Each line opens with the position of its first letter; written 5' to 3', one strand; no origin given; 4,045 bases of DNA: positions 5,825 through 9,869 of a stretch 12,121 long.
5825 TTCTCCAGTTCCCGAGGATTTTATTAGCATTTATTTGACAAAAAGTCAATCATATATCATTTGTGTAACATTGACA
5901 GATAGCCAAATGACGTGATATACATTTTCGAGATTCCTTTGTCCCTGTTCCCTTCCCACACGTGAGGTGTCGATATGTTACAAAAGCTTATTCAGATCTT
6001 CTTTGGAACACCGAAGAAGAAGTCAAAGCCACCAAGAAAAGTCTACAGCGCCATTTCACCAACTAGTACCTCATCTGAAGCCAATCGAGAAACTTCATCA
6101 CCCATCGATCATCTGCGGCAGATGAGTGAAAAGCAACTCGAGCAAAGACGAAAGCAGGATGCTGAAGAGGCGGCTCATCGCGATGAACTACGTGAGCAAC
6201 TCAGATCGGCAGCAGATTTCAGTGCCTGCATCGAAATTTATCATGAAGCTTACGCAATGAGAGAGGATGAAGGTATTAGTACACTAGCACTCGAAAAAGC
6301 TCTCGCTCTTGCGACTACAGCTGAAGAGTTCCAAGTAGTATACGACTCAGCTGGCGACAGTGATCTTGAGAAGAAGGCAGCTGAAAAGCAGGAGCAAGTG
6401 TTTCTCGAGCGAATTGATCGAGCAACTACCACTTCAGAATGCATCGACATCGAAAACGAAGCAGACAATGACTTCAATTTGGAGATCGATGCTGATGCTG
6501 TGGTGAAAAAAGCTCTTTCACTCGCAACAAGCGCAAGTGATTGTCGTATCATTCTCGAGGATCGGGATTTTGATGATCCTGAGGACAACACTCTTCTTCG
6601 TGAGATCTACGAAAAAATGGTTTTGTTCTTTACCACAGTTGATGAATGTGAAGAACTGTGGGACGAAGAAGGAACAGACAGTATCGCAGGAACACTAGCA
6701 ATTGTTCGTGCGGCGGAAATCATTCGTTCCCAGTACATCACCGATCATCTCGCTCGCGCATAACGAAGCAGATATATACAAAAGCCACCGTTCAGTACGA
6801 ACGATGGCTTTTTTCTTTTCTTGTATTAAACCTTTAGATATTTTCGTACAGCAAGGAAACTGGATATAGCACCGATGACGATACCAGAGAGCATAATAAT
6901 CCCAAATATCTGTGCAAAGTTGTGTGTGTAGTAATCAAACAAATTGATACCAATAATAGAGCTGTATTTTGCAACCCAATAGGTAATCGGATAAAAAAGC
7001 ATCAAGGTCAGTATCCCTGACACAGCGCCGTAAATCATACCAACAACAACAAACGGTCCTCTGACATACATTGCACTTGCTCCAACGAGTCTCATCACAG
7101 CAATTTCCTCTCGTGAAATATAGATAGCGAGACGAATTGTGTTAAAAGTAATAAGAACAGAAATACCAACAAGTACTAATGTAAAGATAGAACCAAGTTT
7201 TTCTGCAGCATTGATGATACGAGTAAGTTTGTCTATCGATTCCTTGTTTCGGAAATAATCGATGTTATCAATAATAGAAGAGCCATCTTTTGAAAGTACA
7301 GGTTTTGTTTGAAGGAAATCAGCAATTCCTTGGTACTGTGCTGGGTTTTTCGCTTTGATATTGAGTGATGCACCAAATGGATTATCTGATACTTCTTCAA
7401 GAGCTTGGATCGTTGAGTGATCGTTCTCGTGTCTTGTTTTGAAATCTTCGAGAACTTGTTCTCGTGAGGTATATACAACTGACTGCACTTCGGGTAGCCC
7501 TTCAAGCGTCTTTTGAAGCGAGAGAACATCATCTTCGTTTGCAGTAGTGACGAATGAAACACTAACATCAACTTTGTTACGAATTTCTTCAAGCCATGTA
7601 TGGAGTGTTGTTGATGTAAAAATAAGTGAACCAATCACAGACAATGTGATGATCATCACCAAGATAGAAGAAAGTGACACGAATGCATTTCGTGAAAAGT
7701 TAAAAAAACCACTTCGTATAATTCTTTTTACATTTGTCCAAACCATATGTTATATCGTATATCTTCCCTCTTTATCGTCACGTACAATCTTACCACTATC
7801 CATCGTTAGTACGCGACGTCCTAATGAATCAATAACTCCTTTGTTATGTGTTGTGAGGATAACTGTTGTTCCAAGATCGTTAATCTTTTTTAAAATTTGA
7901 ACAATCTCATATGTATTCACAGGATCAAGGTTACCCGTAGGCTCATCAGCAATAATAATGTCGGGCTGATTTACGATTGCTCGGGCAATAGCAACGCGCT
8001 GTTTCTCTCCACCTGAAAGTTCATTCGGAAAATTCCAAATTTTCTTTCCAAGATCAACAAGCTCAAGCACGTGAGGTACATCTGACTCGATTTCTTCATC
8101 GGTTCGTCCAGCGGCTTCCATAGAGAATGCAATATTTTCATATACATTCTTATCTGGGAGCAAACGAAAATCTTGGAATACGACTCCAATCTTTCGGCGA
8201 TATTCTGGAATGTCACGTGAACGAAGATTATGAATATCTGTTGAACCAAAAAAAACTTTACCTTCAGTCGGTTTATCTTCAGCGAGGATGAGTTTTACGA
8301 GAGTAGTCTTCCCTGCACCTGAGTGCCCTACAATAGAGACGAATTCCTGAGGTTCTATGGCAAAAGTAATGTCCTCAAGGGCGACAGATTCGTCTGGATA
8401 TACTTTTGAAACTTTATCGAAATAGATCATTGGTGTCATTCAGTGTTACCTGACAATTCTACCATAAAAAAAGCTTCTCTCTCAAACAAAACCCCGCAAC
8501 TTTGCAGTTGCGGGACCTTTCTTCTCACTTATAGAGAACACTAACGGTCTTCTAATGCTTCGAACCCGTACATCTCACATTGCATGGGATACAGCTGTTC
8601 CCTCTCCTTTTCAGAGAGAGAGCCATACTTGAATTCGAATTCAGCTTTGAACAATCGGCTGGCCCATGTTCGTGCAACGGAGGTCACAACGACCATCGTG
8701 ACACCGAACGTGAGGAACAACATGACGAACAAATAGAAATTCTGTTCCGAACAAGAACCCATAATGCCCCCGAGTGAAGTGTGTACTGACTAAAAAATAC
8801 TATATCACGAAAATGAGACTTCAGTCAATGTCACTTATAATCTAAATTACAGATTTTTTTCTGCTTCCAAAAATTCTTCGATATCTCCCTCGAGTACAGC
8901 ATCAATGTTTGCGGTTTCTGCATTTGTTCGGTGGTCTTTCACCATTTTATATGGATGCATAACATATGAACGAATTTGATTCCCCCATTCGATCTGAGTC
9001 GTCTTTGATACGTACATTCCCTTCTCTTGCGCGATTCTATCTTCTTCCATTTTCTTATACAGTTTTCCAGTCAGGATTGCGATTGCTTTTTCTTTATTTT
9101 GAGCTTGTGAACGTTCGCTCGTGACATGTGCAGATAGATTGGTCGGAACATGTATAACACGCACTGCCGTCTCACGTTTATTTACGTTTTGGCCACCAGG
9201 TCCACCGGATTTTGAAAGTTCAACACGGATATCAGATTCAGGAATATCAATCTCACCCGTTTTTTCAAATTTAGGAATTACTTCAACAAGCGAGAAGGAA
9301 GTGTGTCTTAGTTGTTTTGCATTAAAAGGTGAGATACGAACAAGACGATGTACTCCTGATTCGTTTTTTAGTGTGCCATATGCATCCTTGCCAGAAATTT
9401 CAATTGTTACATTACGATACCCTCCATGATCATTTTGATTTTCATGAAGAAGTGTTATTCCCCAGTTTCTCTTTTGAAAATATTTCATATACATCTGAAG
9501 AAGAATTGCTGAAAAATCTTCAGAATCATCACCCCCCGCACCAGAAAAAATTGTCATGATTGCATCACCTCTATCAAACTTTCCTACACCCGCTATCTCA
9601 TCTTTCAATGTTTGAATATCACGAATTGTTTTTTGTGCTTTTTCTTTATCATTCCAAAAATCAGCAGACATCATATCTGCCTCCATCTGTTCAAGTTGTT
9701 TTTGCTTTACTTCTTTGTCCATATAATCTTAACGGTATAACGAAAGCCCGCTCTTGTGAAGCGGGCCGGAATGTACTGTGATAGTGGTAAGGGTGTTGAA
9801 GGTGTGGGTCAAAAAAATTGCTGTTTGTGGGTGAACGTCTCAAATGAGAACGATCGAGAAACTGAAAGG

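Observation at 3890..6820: Insulated divergent pair: flotillin/SPFH protein and a novel acidic Cys-repeat protein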

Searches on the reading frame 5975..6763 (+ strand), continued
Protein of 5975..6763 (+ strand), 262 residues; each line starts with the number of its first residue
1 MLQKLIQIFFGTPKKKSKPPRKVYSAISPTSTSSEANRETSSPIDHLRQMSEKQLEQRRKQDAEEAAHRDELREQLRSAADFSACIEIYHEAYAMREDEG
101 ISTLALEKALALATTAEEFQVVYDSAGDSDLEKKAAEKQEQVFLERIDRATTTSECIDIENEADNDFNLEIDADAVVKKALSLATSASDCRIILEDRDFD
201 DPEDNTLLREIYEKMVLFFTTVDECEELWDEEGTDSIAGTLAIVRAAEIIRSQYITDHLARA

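Call 66: find_encoding_contigs(protein=P0239, flank=6000, max_places=2)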
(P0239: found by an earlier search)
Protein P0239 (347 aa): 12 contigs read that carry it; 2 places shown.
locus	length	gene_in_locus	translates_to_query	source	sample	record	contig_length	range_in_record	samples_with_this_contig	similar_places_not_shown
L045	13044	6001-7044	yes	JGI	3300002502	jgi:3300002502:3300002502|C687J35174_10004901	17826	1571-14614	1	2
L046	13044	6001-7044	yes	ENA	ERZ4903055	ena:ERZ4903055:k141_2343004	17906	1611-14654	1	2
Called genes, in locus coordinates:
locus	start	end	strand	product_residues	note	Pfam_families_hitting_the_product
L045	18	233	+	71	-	-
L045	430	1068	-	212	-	PF00551:Formyl_trans_N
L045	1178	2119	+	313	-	PF00072:Response_reg, PF00990:GGDEF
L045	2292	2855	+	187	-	-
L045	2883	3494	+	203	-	-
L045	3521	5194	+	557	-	PF01145:Band_7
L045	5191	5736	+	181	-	PF00484:Pro_CA (weak)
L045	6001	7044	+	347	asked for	-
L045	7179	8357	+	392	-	PF22807:TrAA12, PF07995:GSDH, PF22807:TrAA12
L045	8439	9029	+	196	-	-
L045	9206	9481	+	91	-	-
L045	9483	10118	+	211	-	-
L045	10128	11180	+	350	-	-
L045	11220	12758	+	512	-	PF09084:NMT1, PF13379:NMT1_2, PF00691:OmpA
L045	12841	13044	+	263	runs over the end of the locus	PF00528:BPD_transp_1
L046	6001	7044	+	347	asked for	-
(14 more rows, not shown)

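Call 81: find_related_loci(query=A4, collection=viral_contigs, flank=6000)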
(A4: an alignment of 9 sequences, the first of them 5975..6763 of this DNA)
Query A4 (262 aa) in viral_contigs; peptide patterns used: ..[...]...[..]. (x = any residue, [..] = any of these).
52 stretches matched a pattern, but none encodes a relative of the query by tblastn (E <= 1e-3).

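Call 82: search_solved_structures(query=A3, max_evalue=0.000001, show_alignments=1)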
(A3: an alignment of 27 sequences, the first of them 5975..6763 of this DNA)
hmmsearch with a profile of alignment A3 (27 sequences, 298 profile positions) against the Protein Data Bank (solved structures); distinct sequences matched with E-value up to 0.000001: 4.
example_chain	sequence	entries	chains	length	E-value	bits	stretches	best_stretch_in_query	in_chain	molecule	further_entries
6een_B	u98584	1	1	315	1.3e-11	48.2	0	106-201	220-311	Designer Pentatricopeptide Protein dPPR10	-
6een_A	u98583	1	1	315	2.7e-10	43.8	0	106-201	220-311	Designer Pentatricopeptide Protein dPPR10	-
6een_D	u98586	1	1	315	4.9e-10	43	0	106-200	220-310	Designer Pentatricopeptide Protein dPPR10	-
6een_C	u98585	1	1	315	4.3e-09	39.9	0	64-163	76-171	Designer Pentatricopeptide Protein dPPR10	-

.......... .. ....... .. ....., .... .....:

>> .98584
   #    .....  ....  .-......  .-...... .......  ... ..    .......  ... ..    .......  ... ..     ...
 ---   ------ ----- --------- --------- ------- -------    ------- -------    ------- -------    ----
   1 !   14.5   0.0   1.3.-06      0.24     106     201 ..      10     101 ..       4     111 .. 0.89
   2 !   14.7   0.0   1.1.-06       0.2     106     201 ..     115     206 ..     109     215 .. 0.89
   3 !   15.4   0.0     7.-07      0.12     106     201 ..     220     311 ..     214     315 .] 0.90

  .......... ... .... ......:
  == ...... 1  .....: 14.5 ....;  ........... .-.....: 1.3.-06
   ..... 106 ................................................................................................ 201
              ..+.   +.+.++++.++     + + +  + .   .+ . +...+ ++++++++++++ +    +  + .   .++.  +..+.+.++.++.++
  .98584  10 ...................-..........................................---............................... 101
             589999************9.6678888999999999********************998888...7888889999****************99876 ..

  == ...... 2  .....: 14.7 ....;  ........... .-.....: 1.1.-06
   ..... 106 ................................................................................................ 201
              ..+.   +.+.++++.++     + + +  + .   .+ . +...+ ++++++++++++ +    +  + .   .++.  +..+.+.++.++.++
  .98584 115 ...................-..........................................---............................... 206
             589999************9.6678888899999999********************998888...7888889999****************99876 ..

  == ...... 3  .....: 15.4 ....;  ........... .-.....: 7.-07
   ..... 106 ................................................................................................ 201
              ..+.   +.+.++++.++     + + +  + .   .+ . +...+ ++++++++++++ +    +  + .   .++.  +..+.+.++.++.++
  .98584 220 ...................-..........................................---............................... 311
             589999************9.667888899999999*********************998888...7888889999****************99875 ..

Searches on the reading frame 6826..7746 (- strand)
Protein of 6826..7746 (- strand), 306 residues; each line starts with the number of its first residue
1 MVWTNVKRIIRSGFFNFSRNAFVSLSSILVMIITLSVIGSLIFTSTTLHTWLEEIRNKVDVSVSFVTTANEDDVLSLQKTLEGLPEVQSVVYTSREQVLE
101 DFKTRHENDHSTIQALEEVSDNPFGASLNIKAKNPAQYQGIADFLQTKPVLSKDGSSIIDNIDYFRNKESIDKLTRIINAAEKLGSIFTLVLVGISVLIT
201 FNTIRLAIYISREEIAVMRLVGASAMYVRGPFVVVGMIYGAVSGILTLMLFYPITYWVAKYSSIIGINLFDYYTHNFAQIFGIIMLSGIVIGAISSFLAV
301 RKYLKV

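Call 7: search_protein_families(library=pfam, proteins=[window:6826-7746:-], max_evalue=0.01)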
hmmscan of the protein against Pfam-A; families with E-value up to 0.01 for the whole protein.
window:6826-7746:- (306 aa): 2 families
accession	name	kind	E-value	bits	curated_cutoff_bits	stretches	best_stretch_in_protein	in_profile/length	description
PF18075.7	FtsX_ECD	-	2.4e-15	57.3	23.5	1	59-149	1-91/96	FtsX extracellular domain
PF02687.27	FtsX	-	7.2e-09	36.2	25.5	1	187-305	2-117/120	FtsX-like permease C-terminal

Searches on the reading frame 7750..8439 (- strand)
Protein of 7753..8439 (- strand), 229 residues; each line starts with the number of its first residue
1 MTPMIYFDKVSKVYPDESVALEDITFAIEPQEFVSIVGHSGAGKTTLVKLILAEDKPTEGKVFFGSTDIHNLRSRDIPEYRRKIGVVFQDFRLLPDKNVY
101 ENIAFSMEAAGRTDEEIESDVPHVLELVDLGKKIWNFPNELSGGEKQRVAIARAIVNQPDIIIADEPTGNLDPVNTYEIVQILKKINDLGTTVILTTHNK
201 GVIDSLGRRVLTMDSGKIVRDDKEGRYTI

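Call 70: list_cluster_members(proteins=[L038:7972-8379:+, L038:8404-8865:+, window:7753-8439:-, window:6829-7746:-, L026:10280-12115:-, L026:1023-2219:-, L033:2342-3322:+, L044:623-1963:+, L045:433-1068:-, L041:4212-4667:+])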
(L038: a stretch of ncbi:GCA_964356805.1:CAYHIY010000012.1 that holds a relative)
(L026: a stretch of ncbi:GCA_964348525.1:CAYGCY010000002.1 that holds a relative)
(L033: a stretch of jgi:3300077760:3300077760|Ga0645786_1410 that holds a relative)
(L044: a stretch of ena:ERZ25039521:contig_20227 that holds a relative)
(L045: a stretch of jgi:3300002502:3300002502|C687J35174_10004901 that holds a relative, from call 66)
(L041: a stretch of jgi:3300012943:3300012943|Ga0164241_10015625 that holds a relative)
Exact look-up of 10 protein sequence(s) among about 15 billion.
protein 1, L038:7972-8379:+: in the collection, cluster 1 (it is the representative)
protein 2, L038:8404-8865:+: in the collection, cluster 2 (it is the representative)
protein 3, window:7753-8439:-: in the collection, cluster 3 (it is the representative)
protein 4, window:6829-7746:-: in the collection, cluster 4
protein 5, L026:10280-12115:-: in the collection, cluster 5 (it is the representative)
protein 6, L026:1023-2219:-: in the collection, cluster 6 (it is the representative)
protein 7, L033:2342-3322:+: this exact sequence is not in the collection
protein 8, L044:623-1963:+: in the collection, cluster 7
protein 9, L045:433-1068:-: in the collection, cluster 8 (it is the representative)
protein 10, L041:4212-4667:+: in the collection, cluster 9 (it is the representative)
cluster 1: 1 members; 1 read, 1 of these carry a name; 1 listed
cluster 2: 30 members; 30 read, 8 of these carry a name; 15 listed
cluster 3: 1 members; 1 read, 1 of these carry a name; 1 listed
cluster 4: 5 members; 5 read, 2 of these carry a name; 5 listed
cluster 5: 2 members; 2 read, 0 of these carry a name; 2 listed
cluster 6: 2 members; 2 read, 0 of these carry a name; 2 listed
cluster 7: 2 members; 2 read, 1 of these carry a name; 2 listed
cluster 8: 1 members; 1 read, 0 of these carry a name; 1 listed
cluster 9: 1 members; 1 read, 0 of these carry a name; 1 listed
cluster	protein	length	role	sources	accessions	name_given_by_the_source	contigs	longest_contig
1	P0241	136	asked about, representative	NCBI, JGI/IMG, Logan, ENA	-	small subunit ribosomal protein S12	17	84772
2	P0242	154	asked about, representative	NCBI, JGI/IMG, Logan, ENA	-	small subunit ribosomal protein S7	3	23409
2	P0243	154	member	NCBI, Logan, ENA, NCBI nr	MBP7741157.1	MAG: 30S ribosomal protein S7 [Candidatus Pacebacteria bacterium] | 30S ribosomal protein S7 [Candidatus Paceibacterota bacterium]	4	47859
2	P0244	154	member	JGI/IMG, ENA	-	small subunit ribosomal protein S7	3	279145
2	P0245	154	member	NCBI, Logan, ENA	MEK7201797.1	MAG: 30S ribosomal protein S7 [Patescibacteria group bacterium]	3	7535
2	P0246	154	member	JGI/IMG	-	small subunit ribosomal protein S7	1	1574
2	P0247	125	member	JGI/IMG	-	small subunit ribosomal protein S7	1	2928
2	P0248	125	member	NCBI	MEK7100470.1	MAG: 30S ribosomal protein S7, partial [Patescibacteria group bacterium]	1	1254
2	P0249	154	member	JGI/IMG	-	small subunit ribosomal protein S7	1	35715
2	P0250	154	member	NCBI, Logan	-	-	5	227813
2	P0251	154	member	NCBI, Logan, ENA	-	-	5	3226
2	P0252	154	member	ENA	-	-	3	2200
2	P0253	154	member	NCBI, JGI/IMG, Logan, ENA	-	-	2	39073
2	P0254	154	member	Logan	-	-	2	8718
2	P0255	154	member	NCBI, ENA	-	-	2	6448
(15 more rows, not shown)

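Call 91: search_protein_families(library=pfam, proteins=[window:7750-8436:-], max_evalue=0.01)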
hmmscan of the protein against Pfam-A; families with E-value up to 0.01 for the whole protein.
window:7750-8436:- (228 aa): 14 families
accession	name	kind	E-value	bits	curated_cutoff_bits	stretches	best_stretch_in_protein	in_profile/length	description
PF00005.33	ABC_tran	-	1.1e-36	126.8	25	1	20-167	1-136/137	ABC transporter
PF13304.12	AAA_21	-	4.9e-09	37.1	27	1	118-203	220-304/304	AAA domain, putative AbiEii toxin, Type IV TA system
PF02463.25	SMC_N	-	1.3e-06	28.4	40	1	30-205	24-205/220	RecF/RecN/SMC N terminal domain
PF13175.12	AAA_15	-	4.1e-05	23.8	32.1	0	25-89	19-85/374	AAA ATPase domain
PF00931.28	NB-ARC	-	0.0002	21.1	23.5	1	28-57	17-45/248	NB-ARC domain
PF13479.12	AAA_24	-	0.00068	20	27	0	34-86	6-47/195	AAA domain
PF03193.22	RsgA_GTPase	-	0.001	19.3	30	1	16-55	93-131/174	RsgA GTPase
PF13191.12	AAA_16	-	0.0013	19.7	32.6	1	29-69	24-63/167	AAA ATPase domain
PF20720.3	nSTAND3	-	0.0015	18.7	27.2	1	20-53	7-40/155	Novel STAND NTPase 3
PF13401.12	AAA_22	-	0.0016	19.2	27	1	30-57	5-32/130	AAA domain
PF19993.5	DO-GTPase2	-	0.0044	17.2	27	1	32-72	2-44/226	Double-GTPase 2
PF03266.21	NTPase_1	-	0.0078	16.5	23.9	0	34-53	3-22/168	NTPase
PF02492.25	cobW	-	0.0089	16.1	20.7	0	33-54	3-24/180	CobW/HypB/UreG, nucleotide-binding domain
PF13555.12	AAA_29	-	0.0095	16.1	27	0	24-47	16-39/61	P-loop containing region of AAA domain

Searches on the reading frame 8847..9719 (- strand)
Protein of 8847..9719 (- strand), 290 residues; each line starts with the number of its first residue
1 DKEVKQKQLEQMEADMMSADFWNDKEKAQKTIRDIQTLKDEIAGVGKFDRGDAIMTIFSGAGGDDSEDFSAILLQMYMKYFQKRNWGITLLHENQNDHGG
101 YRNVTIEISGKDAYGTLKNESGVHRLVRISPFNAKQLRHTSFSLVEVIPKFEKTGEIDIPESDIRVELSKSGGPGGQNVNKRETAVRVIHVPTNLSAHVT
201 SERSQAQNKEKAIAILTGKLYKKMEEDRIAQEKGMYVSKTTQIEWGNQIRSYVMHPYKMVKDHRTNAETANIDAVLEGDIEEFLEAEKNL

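Call 91: search_protein_families(library=pfam, proteins=[window:8847-9719:-], max_evalue=0.01)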
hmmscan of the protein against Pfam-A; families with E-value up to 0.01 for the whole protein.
window:8847-9719:- (290 aa): 2 families
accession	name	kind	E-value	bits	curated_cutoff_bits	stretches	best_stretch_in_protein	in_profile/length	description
PF03462.23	PCRF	-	2.2e-38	132.5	24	1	47-145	96-194/194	PCRF domain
PF00472.26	RF-1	-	2.4e-33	114.9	35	1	156-264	4-116/116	RF-1 domain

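Call 93: list_cluster_members(proteins=[window:8847-9719:-, window:10901-11707:-, window:2123-2779:+, window:3290-3871:+, L033:1104-2342:+, L035:7302-9005:-, L035:9101-10438:+, L044:7136-9034:+, L045:3521-5191:+, L041:921-2591:+])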
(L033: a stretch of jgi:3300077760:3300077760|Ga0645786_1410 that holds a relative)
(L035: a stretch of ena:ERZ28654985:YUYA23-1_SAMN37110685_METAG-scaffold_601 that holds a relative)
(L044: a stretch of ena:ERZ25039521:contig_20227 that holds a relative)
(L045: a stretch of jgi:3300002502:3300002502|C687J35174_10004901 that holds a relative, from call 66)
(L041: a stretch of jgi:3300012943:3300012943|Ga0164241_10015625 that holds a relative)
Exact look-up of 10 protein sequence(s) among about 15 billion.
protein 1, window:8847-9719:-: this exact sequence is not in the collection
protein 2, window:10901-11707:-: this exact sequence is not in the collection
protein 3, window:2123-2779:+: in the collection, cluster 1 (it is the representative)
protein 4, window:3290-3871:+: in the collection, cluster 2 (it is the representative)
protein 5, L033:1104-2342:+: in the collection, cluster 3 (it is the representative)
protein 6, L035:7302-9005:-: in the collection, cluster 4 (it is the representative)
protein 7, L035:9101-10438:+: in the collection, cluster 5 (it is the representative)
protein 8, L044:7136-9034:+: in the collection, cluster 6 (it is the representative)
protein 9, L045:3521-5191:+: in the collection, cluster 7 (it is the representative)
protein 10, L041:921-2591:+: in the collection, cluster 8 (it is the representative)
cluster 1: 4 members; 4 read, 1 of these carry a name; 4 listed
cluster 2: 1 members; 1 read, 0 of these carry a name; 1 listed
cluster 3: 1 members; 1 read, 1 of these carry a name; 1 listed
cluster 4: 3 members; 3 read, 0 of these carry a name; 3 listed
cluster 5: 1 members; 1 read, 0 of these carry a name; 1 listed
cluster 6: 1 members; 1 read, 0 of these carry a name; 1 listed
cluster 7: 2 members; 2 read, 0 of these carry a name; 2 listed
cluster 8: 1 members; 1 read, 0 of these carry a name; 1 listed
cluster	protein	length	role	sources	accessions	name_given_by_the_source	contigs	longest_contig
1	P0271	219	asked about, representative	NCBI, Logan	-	-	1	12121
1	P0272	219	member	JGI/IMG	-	FtsH-binding integral membrane protein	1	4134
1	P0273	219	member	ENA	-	-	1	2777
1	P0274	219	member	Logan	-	-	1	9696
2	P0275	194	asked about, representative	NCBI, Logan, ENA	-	-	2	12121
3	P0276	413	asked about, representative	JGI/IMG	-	excinuclease ABC subunit C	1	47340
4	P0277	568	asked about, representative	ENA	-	-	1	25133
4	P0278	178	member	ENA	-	-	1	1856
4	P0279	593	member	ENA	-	-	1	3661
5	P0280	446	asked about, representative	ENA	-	-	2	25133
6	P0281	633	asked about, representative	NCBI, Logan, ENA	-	-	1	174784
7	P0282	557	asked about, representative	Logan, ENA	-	-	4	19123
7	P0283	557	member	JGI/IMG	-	-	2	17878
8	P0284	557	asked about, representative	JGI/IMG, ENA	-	-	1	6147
